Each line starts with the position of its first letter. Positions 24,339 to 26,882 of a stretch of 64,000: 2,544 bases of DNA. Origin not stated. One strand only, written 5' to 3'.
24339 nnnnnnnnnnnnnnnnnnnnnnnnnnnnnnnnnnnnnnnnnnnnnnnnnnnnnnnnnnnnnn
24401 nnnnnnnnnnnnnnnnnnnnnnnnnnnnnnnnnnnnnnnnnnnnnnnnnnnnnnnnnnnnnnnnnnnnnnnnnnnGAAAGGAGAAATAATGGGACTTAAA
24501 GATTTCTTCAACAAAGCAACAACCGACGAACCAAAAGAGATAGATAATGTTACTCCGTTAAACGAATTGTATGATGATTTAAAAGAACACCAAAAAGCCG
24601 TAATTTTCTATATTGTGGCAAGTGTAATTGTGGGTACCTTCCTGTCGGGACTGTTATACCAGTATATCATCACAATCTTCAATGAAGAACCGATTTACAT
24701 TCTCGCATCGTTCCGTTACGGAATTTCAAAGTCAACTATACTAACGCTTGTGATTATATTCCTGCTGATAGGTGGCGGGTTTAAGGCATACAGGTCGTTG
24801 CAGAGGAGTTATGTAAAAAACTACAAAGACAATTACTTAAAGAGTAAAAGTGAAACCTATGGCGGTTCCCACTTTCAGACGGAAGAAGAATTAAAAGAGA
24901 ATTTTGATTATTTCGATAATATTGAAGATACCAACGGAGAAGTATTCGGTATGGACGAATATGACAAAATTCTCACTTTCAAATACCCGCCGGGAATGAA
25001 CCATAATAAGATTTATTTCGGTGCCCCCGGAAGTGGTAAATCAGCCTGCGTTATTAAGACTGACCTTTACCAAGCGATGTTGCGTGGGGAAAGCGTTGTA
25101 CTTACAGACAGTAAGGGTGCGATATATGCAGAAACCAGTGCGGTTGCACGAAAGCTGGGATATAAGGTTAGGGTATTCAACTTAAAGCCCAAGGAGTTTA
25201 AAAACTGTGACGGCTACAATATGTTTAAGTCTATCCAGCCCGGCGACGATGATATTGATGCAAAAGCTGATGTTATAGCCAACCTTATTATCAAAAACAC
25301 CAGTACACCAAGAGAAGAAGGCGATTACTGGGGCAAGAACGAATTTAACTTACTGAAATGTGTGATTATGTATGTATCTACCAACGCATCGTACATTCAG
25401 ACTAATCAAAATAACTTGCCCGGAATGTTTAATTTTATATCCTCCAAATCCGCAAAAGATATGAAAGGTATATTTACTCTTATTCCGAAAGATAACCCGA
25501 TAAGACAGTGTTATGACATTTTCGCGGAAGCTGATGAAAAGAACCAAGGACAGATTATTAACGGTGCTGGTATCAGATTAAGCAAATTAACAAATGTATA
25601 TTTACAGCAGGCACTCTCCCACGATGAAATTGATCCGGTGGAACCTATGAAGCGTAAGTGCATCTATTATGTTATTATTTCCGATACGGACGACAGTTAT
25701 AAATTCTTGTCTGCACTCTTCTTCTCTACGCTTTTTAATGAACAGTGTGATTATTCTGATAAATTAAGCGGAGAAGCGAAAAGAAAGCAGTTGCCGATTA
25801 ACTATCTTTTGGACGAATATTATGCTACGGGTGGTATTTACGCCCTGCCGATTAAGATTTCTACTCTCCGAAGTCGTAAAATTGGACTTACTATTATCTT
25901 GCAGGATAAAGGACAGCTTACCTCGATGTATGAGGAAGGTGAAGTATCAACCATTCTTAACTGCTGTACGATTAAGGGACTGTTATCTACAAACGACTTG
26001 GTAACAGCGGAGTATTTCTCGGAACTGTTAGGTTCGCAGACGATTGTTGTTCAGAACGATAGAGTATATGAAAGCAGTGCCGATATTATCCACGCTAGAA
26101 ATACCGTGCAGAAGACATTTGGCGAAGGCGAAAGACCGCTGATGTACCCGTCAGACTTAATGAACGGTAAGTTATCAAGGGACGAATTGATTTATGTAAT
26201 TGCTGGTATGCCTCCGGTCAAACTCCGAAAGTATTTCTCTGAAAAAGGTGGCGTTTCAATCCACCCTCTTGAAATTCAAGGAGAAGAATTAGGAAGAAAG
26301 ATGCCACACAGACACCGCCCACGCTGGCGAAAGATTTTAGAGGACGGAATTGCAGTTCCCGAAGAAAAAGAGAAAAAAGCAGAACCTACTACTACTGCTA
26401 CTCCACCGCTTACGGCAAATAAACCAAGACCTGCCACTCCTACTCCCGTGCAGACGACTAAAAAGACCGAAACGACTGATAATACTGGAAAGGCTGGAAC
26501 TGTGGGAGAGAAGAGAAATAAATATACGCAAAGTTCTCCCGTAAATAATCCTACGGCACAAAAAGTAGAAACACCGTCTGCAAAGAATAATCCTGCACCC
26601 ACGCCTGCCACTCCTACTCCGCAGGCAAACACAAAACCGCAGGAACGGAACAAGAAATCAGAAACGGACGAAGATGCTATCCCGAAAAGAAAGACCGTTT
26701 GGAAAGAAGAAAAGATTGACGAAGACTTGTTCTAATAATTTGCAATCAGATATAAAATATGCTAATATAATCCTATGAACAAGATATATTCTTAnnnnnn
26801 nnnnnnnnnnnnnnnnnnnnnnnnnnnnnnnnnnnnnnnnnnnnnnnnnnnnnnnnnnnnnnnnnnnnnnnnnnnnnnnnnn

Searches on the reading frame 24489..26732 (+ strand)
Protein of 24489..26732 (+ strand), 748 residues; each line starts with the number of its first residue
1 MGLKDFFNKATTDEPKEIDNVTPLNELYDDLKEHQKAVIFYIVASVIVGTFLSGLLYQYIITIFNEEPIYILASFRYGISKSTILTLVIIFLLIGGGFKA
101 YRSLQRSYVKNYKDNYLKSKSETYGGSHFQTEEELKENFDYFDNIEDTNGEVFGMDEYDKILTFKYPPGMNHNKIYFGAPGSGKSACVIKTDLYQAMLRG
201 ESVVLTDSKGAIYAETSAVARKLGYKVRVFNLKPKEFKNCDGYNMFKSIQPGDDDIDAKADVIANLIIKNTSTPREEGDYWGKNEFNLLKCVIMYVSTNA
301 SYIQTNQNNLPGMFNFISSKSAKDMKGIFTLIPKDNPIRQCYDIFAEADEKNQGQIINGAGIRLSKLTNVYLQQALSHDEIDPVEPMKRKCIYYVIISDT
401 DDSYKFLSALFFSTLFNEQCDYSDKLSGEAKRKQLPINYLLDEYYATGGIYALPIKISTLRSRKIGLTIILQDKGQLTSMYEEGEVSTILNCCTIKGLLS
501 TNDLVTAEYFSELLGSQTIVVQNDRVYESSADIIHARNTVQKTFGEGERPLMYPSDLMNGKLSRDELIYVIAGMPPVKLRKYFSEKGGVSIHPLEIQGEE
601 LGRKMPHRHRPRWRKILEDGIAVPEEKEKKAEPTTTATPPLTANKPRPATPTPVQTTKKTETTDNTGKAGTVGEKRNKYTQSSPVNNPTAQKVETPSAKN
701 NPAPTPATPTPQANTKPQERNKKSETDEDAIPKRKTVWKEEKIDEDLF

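Call 40: search_protein_families(library=pfam, proteins=[window:24489-26732:+], max_evalue=0.001)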
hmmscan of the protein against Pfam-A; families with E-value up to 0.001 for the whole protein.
window:24489-26732:+ (748 aa): 3 families
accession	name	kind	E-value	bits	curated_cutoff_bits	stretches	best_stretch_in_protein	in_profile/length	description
PF02534.20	T4SS-DNA_transf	-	4.6e-38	131.7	20.1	1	175-583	48-446/468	Type IV secretory system Conjugative DNA transfer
PF12696.13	TraG-D_C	-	1.3e-21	77.3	22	1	436-559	1-123/126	TraM recognition site of TraD and TraG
PF10412.15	TrwB_AAD_bind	-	9.6e-13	48.2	20.5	1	430-559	239-365/387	Type IV secretion-system coupling protein DNA-binding domain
